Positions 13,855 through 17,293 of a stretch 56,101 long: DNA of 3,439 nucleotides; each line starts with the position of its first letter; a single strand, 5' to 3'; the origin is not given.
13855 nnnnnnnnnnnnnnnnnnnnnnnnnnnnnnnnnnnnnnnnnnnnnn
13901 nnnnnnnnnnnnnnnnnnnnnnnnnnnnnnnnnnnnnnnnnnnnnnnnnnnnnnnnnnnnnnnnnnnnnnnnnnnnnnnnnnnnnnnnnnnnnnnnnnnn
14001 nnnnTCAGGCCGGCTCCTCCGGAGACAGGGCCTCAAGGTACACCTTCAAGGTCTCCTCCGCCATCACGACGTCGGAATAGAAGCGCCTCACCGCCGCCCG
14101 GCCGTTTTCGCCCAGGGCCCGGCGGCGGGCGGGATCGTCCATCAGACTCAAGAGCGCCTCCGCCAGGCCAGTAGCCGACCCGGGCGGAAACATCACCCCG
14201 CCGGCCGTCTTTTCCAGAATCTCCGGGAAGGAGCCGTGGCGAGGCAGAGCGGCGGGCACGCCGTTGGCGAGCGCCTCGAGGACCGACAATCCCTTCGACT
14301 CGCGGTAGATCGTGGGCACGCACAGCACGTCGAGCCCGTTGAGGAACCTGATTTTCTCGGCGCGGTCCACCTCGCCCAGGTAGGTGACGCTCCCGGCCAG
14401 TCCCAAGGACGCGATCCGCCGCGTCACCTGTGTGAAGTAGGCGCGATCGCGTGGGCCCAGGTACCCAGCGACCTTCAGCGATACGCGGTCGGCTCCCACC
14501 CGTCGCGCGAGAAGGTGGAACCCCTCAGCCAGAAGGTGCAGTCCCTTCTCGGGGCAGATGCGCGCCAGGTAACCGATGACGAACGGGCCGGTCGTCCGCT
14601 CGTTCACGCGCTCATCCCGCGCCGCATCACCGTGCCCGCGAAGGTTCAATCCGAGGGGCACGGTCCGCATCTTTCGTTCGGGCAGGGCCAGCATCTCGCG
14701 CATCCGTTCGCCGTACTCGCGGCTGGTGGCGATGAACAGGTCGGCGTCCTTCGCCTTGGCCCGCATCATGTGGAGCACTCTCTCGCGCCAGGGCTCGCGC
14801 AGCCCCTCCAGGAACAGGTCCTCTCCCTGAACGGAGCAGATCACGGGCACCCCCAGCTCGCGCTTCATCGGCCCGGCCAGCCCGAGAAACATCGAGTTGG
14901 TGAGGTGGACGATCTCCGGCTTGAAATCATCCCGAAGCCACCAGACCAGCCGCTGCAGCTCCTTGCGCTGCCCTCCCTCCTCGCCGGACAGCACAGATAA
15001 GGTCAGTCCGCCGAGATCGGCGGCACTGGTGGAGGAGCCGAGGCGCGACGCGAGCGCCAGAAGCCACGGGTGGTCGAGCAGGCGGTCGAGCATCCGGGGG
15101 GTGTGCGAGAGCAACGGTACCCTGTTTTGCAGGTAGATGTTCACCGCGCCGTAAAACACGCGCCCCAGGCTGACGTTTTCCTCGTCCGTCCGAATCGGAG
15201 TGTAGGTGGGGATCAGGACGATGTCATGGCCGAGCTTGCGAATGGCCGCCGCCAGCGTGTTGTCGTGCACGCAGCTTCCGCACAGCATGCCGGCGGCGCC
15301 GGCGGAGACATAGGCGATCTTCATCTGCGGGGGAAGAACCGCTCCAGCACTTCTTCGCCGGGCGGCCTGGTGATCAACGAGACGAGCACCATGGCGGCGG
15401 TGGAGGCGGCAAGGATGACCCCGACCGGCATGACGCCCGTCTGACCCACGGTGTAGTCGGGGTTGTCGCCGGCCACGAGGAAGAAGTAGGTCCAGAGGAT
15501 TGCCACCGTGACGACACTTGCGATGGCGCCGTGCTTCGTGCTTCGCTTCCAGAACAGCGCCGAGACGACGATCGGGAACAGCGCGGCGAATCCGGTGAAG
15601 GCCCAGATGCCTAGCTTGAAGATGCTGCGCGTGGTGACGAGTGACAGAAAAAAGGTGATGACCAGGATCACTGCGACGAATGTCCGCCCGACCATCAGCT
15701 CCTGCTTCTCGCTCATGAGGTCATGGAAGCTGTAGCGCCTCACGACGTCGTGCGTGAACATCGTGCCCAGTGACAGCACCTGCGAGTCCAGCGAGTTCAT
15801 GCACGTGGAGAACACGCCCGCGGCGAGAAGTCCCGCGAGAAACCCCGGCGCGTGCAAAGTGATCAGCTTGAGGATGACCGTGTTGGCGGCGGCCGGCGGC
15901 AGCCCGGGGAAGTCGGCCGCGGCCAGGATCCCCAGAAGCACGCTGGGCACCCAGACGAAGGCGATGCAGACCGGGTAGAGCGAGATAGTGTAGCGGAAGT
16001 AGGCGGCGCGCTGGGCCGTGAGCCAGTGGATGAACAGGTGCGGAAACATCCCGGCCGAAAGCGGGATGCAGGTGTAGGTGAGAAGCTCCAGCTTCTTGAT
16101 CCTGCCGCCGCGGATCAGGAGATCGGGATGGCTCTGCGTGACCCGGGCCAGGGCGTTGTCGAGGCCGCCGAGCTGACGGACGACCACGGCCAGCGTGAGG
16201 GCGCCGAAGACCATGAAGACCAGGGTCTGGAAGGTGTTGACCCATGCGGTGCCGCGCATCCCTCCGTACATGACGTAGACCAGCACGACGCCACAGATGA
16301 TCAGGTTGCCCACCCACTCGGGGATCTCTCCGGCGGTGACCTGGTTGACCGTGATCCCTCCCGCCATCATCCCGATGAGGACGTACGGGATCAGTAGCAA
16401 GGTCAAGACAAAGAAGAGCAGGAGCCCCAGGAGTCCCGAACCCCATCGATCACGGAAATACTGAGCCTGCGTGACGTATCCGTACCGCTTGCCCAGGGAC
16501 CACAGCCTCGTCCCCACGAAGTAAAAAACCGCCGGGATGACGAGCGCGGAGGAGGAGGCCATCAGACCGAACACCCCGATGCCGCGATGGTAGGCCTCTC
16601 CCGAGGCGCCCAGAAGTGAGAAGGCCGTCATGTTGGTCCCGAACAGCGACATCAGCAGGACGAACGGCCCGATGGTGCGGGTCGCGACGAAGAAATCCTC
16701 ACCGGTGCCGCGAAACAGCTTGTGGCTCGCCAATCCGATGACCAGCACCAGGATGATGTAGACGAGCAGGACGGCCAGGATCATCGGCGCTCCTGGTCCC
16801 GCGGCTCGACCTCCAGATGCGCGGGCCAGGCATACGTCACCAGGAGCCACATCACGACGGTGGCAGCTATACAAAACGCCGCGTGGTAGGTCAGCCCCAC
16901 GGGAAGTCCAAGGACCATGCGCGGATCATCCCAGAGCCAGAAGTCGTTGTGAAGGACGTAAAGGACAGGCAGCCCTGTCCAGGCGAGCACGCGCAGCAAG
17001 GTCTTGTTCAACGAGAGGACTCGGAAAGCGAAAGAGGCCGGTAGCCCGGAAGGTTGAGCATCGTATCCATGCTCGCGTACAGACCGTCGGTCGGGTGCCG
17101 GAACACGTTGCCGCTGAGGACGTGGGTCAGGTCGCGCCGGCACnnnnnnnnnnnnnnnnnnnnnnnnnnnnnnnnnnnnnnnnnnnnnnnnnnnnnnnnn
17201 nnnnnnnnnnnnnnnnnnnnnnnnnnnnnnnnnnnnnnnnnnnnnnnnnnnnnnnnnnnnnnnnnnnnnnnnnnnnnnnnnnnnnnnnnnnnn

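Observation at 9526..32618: A ~23 kb train of 17 co-directional, largely translationally coupled genes mixes acyl-processing enzymes, exported beta-propellers and three transport systems, and matches no pathway I can name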

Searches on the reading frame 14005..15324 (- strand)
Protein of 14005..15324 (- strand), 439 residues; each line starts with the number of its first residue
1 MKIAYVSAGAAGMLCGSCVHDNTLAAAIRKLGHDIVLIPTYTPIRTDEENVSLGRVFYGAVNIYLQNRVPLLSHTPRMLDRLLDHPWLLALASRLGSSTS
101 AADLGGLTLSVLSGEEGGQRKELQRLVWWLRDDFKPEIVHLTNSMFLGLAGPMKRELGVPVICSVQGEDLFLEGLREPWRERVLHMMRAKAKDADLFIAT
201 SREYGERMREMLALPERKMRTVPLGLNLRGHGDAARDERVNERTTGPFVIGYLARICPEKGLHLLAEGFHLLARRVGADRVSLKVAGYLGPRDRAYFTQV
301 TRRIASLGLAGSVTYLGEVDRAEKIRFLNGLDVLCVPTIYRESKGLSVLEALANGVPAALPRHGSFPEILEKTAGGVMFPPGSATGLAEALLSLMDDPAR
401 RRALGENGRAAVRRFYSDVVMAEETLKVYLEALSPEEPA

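Call 5: search_protein_families(library=pfam, proteins=[window:14005-15324:-], max_evalue=0.01)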
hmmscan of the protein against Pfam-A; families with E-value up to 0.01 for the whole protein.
window:14005-15324:- (439 aa): 6 families
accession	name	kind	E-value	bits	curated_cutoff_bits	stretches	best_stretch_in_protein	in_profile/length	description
PF00534.26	Glycos_transf_1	-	3.4e-28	98.7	26.4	1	237-409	5-170/172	Glycosyl transferases group 1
PF13692.12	Glyco_trans_1_4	-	5e-21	75.9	27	1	248-397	2-142/142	Glycosyl transferases group 1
PF13439.12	Glyco_transf_4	-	4.8e-14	53.2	28.5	1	125-228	62-168/170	Glycosyltransferase Family 4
PF13579.12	Glyco_trans_4_4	-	4.4e-13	50.3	29.7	1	24-225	10-158/158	Glycosyl transferase 4-like domain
PF13524.12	Glyco_trans_1_2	-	4.5e-06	27.1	25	1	312-417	28-134/144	Glycosyl transferase-like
PF20706.3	GT4-conflict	-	0.00089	18.8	26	1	189-376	142-326/385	Family 4 Glycosyltransferase in conflict systems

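Call 7: search_protein_families(library=ncbifam, proteins=[window:14005-15324:-], max_evalue=0.001)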
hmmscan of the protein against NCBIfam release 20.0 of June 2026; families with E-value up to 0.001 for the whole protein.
window:14005-15324:- (439 aa): 21 families
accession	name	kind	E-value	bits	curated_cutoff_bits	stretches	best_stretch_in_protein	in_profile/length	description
NF041876.1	EPS_EpsE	equivalog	3e-23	82.7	400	1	188-422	156-386/389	exopolysaccharide biosynthesis GT4 family glycosyltransferase EpsE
TIGR03088.1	stp2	hypoth_equivalog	1.9e-22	79.8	409.05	1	112-432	59-373/374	TIGR03088 family PEP-CTERM/XrtA system glycosyltransferase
NF041010.1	glycosy_Agl16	equivalog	1.7e-16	60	575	1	183-429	122-348/352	glycosylation protein Agl16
NF038295.1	EPS_HpsP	equivalog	2.2e-15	56.6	550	1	221-431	180-386/388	hormogonium polysaccharide biosynthesis glycosyltransferase HpsP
TIGR04047.1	MSMEG_0565_glyc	hypoth_equivalog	2.2e-14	53.3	259.85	1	190-429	135-371/373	MSMEG_0565 family glycosyltransferase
NF038229.1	Glyco4_Geo_Pelo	equivalog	2.3e-14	53.1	400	1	132-431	52-335/338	GPMC system family 4 glycosyltransferase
TIGR03999.1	thiol_BshA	equivalog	8.3e-14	51.3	273.7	1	298-430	242-371/375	N-acetyl-alpha-D-glucosaminyl L-malate synthase BshA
TIGR03449.1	mycothiol_MshA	equivalog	8.8e-14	51.2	462.5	1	193-433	164-404/406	D-inositol-3-phosphate glycosyltransferase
TIGR02149.1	glgA_Coryne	subfamily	3e-12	46.4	302.4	1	186-431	137-389/391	glycogen synthase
NF038011.1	PelF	equivalog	2.4e-11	43.4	100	1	205-429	267-489/489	GT4 family glycosyltransferase PelF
TIGR04063.1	stp3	hypoth_equivalog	9.2e-11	41.2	442.05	1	214-415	177-378/397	TIGR04063 family PEP-CTERM/XrtA system glycosyltransferase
NF038298.1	EPS_HpsO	equivalog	4e-10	39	575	1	246-431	200-386/388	hormogonium polysaccharide biosynthesis glycosyltransferase HpsO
NF046085.1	XrtY_assoc_Gly1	equivalog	6.4e-10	38.4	400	1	197-431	164-383/387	XrtY-associated glycosyltransferase XYAG1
NF053787.1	GlcN_PG_synth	equivalog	6.4e-09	35.1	480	1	326-430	257-357/361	N-acetylglucosaminyl phosphatidylglycerol synthase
NF012028.0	PRK15484.1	subfamily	3.9e-07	29.5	618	1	183-418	125-364/380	lipopolysaccharide N-acetylglucosaminyltransferase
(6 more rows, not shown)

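Call 69: search_solved_structures(query=window:14005-15324:-, max_evalue=0.001, show_alignments=0)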
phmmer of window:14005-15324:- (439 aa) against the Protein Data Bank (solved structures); distinct sequences matched with E-value up to 0.001: 21.
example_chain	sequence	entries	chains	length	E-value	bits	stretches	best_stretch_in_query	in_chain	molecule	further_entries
6kih_A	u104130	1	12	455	4.3e-15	58.5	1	184-425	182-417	Tll1590 protein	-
7qsg_A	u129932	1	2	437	2.1e-12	49.6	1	188-434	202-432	D-inositol 3-phosphate glycosyltransferase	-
5i45_A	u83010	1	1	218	4.5e-11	45.3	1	241-431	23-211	Glycosyl transferases group 1 family protein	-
2jjm_A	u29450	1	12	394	5.1e-11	45.1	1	293-431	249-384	GLYCOSYL TRANSFERASE, GROUP 1 FAMILY PROTEIN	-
3mbo_A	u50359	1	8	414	5.5e-11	45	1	293-431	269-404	Glycosyltransferase, group 1 family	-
3okc_A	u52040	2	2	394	1.1e-10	44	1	249-426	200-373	GDP-mannose-dependent alpha-(1-6)-phosphatidylinositol monomannoside mannosyltransferase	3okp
3oka_A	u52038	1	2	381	1.1e-10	44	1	249-426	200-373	GDP-mannose-dependent alpha-(1-6)-phosphatidylinositol monomannoside mannosyltransferase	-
4n9w_A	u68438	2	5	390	1.2e-10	43.8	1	307-429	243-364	GDP-mannose-dependent alpha-(1-2)-phosphatidylinositol mannosyltransferase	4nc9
2gej_A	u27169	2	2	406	1.5e-10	43.6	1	307-429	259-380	PHOSPHATIDYLINOSITOL MANNOSYLTRANSFERASE (PimA)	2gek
3c48_A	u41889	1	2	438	1.9e-10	43.2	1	196-435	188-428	Predicted glycosyltransferases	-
3c4q_A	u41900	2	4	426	2e-10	43.2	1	196-435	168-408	Predicted glycosyltransferases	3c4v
4xso_B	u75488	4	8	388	4.3e-10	42.1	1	245-424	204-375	Alr3699 protein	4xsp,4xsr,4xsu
8x3q_C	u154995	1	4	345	1.1e-09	40.7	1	245-378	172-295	Glycosyl transferase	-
7fg9_A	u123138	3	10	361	1.2e-09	40.6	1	245-378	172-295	Glycosyl transferase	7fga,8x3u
5d00_A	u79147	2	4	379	3.1e-07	32.6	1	300-406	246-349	N-acetyl-alpha-D-glucosaminyl L-malate synthase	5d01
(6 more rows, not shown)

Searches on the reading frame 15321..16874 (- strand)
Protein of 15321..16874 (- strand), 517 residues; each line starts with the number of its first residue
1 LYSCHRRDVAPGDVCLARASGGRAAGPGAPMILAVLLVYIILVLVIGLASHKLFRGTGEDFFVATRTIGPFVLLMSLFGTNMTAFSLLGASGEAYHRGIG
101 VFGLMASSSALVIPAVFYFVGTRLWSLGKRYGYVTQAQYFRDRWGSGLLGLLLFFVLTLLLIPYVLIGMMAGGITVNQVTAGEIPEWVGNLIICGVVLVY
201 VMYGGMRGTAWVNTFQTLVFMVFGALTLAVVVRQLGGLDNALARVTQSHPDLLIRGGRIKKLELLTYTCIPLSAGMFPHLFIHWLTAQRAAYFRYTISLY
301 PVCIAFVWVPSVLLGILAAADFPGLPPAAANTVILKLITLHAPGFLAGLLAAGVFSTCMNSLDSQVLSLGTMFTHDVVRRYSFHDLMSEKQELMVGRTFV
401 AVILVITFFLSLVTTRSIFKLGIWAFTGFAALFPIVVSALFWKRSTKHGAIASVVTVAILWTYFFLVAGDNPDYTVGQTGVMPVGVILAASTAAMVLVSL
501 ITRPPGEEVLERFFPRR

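Call 5: search_protein_families(library=pfam, proteins=[window:15321-16874:-], max_evalue=0.01)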
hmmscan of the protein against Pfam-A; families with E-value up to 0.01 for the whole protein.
window:15321-16874:- (517 aa): 1 family
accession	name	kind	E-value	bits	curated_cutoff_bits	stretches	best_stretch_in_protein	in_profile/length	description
PF00474.23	SSF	-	2e-41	142.7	22.8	1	61-455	1-404/406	Sodium:solute symporter family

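Call 7: search_protein_families(library=ncbifam, proteins=[window:15321-16874:-], max_evalue=0.001)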
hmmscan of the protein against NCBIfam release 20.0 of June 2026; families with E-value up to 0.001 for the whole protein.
window:15321-16874:- (517 aa): 11 families
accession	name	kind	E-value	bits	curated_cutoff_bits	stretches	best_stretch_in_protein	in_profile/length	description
TIGR00813.1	sss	superfamily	2.1e-45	155.5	184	1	61-456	1-410/411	sodium/solute symporter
TIGR02119.1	panF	equivalog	8.4e-35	120.7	328.05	1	33-458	4-431/471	sodium/pantothenate symporter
TIGR02121.1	Na_Pro_sym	equivalog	1.2e-34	119.9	515.5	1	32-513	3-480/488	sodium/proline symporter PutP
NF011948.0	PRK15419.1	equivalog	6.2e-19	68.2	955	1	30-495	6-480/502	sodium/proline symporter PutP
TIGR03648.1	Na_symport_lg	subfamily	6.8e-18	64.4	320.75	2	343-509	359-537/547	VC_2705 family sodium/solute symporter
NF007790.0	PRK10484.1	equivalog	6.6e-17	61.5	401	2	34-288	7-263/527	solute:sodium symporter family transporter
NF006903.2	PRK09395.1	subfamily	1.1e-16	60.4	750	1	33-453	38-467/552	cation/acetate symporter ActP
NF046076.1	monocarbox_MctP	equivalog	2.5e-14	52.8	625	1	33-466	2-438/481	monocarboxylate uptake permease MctP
NF058657.1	MncbAcdTpMctC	equivalog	1.2e-12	47.1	670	1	32-457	8-445/527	monocarboxylic acid transporter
NF009135.0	PRK12488.1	subfamily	8.1e-11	41.2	850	1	33-456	35-467/549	cation/acetate symporter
NF008055.0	PRK10789.1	equivalog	9.7e-05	21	845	1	137-202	8-73/590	SmdA family multidrug ABC transporter permease/ATP-binding protein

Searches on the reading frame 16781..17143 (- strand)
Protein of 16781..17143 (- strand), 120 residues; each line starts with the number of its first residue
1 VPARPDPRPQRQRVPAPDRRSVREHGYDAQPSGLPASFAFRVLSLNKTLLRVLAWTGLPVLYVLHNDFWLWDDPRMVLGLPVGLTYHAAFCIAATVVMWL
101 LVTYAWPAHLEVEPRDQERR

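Call 5: search_protein_families(library=pfam, proteins=[window:16781-17143:-], max_evalue=0.01)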
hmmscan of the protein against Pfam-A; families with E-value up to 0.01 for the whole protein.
window:16781-17143:- (120 aa): 1 family
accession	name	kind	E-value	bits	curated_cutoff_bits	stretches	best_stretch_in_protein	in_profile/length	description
PF11755.13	DUF3311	-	2.9e-09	37.3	30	1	55-110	2-57/61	Protein of unknown function (DUF3311)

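Call 7: search_protein_families(library=ncbifam, proteins=[window:16781-17143:-], max_evalue=0.001)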
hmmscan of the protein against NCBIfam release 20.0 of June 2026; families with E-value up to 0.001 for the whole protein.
window:16781-17143:- (120 aa): 0 families
